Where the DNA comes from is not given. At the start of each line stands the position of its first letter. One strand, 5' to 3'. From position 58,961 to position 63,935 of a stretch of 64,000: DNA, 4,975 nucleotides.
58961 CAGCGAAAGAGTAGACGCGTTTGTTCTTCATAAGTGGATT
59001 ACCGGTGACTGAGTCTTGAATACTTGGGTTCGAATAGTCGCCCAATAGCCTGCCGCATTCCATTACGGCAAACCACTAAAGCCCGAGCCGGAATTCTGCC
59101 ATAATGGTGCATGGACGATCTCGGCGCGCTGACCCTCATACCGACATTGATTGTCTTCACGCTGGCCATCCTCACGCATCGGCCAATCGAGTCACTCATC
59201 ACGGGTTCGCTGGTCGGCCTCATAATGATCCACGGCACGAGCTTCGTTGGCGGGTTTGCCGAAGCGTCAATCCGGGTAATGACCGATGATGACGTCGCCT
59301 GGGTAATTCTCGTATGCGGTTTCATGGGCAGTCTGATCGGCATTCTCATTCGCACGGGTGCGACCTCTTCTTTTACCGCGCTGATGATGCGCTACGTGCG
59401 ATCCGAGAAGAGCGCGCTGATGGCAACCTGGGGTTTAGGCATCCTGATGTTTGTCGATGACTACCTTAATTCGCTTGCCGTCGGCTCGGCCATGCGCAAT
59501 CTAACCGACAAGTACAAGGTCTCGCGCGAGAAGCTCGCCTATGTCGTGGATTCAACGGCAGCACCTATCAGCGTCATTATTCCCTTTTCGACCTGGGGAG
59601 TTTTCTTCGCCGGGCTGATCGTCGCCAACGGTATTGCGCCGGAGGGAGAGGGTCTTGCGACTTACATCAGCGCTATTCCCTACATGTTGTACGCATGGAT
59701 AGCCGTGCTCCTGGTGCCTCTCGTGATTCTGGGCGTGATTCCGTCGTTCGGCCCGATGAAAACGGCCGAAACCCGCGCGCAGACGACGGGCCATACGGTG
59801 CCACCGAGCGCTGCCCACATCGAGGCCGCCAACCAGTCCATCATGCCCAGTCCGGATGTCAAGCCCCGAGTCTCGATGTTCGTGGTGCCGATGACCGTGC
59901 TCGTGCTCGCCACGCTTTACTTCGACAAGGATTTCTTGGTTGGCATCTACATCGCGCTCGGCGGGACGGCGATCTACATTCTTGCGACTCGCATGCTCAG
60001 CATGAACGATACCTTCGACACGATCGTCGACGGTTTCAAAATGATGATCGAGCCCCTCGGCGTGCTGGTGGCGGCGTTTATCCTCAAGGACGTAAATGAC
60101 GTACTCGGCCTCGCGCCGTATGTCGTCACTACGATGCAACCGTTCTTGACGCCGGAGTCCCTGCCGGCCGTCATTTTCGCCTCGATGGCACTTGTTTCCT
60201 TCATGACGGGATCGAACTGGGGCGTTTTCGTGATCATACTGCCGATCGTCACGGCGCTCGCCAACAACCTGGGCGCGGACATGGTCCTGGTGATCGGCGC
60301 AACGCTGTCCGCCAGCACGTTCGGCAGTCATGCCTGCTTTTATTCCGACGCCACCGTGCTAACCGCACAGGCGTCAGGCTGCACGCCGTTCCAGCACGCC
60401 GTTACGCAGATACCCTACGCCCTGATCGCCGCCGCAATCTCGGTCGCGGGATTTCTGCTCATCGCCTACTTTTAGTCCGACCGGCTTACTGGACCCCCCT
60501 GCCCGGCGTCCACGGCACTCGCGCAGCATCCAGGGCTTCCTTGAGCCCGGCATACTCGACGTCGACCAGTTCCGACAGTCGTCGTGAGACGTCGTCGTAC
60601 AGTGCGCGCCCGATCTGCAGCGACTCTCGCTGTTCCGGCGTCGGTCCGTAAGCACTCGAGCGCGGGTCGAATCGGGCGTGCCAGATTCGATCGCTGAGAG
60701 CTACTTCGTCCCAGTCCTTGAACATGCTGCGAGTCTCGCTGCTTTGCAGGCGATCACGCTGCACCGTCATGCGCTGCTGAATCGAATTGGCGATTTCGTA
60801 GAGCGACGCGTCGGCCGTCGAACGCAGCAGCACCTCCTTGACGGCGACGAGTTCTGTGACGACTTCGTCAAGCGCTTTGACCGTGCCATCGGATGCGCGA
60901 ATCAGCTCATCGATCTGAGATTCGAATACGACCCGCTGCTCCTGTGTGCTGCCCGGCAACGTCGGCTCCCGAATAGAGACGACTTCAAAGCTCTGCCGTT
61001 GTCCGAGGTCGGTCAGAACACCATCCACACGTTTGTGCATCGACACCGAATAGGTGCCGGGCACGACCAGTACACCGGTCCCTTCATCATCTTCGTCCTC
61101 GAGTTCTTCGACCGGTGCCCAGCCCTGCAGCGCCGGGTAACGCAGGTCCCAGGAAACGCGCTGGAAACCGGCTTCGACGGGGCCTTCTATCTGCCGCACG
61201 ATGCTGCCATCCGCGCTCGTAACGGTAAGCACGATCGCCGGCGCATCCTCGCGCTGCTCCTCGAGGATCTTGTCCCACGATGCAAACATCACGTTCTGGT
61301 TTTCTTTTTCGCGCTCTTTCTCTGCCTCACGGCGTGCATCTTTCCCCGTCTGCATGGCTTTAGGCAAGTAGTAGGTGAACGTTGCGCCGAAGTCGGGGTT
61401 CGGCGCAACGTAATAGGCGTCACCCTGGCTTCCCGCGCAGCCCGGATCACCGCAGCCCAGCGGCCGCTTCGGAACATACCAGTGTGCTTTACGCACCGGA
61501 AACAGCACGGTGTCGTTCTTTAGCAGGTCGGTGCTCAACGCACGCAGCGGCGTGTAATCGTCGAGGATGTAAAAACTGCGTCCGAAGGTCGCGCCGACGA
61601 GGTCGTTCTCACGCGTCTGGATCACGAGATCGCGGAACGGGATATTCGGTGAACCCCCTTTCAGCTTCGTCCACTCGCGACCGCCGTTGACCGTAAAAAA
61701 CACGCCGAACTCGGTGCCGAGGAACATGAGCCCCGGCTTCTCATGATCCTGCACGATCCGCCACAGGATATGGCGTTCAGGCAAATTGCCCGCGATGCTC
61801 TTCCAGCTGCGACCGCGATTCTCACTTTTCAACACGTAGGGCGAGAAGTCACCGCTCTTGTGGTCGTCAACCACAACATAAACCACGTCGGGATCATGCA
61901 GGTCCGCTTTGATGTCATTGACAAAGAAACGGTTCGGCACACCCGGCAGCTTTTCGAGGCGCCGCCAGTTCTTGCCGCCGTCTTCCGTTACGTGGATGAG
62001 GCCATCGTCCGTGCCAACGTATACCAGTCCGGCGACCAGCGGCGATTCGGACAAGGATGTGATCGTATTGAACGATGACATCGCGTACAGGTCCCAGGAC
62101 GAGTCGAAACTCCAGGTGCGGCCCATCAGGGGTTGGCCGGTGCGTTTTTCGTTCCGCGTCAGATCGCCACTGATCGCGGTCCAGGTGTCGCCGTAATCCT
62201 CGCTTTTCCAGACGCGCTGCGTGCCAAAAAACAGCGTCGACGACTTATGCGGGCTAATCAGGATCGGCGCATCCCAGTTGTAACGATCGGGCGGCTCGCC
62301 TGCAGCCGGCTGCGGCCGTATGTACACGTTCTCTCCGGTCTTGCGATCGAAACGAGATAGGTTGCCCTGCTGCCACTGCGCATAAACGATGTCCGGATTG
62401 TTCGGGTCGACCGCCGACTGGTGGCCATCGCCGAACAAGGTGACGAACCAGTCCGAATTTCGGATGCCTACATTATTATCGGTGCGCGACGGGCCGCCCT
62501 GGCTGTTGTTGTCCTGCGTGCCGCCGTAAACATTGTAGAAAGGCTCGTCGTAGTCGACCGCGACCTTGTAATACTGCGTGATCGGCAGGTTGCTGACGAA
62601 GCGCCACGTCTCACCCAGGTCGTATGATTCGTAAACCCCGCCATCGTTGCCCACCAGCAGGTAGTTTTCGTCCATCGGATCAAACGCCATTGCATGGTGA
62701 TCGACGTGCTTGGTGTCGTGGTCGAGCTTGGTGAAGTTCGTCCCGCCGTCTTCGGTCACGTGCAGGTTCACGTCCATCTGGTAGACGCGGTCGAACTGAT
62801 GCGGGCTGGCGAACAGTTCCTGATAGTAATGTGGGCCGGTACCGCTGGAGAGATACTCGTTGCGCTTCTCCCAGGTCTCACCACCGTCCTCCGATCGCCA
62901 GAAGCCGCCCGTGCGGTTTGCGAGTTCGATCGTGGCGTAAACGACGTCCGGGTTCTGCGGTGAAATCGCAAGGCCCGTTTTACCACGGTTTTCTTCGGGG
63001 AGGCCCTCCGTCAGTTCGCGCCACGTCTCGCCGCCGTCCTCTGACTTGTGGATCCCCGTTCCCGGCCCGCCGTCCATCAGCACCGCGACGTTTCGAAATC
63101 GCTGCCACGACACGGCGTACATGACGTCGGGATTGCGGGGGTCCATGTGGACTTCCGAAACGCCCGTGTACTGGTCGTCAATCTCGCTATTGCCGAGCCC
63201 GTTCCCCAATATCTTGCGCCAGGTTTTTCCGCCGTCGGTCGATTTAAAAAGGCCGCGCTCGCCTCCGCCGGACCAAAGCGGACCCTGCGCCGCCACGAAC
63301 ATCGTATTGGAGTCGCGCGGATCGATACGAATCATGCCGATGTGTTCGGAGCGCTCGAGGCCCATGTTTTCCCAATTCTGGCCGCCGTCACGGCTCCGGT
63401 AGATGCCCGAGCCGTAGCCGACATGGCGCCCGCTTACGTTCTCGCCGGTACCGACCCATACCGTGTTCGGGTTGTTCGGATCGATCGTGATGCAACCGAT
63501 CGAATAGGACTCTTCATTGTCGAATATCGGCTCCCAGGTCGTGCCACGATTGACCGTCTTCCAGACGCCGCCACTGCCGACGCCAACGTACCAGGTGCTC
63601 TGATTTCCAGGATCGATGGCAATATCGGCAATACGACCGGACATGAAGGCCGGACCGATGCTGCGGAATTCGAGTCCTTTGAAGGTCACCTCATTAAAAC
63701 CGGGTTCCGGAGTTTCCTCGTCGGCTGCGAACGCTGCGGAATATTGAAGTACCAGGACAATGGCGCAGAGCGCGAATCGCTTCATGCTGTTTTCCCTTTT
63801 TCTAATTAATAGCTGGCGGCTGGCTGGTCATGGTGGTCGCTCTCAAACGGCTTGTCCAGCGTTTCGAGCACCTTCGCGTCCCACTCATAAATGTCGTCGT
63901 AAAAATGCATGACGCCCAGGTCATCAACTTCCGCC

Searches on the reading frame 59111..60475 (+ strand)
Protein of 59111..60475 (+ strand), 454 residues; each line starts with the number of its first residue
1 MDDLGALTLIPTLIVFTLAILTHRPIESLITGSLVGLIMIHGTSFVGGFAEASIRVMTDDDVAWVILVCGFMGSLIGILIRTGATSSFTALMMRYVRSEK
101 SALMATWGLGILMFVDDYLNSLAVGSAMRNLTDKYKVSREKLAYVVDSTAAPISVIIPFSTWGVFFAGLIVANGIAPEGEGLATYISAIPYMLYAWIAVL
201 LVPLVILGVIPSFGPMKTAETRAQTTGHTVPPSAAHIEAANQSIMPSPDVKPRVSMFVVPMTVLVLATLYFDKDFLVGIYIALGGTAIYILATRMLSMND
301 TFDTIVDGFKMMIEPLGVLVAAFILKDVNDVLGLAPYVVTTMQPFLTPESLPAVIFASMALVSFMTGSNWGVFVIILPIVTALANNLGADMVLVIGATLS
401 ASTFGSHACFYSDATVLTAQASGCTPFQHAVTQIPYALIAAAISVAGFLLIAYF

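Call 95: search_protein_families(library=pfam, proteins=[window:59111-60475:+], max_evalue=0.00001)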
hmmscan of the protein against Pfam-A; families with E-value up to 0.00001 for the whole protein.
window:59111-60475:+ (454 aa): 1 family
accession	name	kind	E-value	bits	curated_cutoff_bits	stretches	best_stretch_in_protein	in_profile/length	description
PF03553.21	Na_H_antiporter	-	2.3e-31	109.6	23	2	184-450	35-300/303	Na+/H+ antiporter family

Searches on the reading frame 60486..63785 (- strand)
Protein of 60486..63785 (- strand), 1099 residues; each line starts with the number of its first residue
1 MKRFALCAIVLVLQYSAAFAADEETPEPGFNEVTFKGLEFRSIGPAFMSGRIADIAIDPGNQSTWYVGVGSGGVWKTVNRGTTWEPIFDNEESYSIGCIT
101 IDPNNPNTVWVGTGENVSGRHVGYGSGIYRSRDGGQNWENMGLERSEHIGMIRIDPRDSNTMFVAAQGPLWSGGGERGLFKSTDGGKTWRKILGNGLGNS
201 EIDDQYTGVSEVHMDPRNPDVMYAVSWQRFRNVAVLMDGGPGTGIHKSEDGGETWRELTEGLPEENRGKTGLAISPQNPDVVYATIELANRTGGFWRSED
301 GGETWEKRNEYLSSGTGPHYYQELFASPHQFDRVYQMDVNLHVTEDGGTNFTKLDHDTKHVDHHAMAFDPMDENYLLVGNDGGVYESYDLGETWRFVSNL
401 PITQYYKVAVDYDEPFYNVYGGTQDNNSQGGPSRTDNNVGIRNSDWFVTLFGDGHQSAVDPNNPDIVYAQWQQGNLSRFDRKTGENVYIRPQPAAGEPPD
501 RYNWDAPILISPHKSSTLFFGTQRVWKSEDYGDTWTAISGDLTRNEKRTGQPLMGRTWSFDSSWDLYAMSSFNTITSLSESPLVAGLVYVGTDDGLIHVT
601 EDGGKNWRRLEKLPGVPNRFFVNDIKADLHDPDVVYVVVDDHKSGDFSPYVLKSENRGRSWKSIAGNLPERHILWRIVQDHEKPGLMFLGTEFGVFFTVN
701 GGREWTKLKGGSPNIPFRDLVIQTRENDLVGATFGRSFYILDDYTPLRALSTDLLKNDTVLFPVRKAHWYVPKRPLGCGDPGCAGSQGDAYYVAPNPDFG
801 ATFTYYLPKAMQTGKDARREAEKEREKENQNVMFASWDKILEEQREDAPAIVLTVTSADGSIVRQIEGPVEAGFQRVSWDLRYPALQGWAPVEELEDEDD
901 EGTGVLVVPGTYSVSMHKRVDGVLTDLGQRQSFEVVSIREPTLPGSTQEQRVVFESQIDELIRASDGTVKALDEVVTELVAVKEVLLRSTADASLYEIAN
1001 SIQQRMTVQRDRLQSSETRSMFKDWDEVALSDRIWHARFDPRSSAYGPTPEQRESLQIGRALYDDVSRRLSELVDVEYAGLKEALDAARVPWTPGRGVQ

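Call 95: search_protein_families(library=pfam, proteins=[window:60486-63785:-], max_evalue=0.00001)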
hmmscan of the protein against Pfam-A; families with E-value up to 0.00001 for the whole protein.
window:60486-63785:- (1099 aa): 3 families
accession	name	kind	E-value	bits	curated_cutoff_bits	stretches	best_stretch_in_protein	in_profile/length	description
PF15902.12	Sortilin-Vps10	-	1.4e-31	110.2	33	2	128-261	3-115/446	Sortilin, neurotensin receptor 3,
PF02012.26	BNR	-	1.5e-09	36.8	27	0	181-191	2-12/12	BNR/Asp-box repeat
PF14870.12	PSII_BNR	-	3.5e-09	36.8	27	0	296-396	41-139/303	Photosynthesis system II assembly factor YCF48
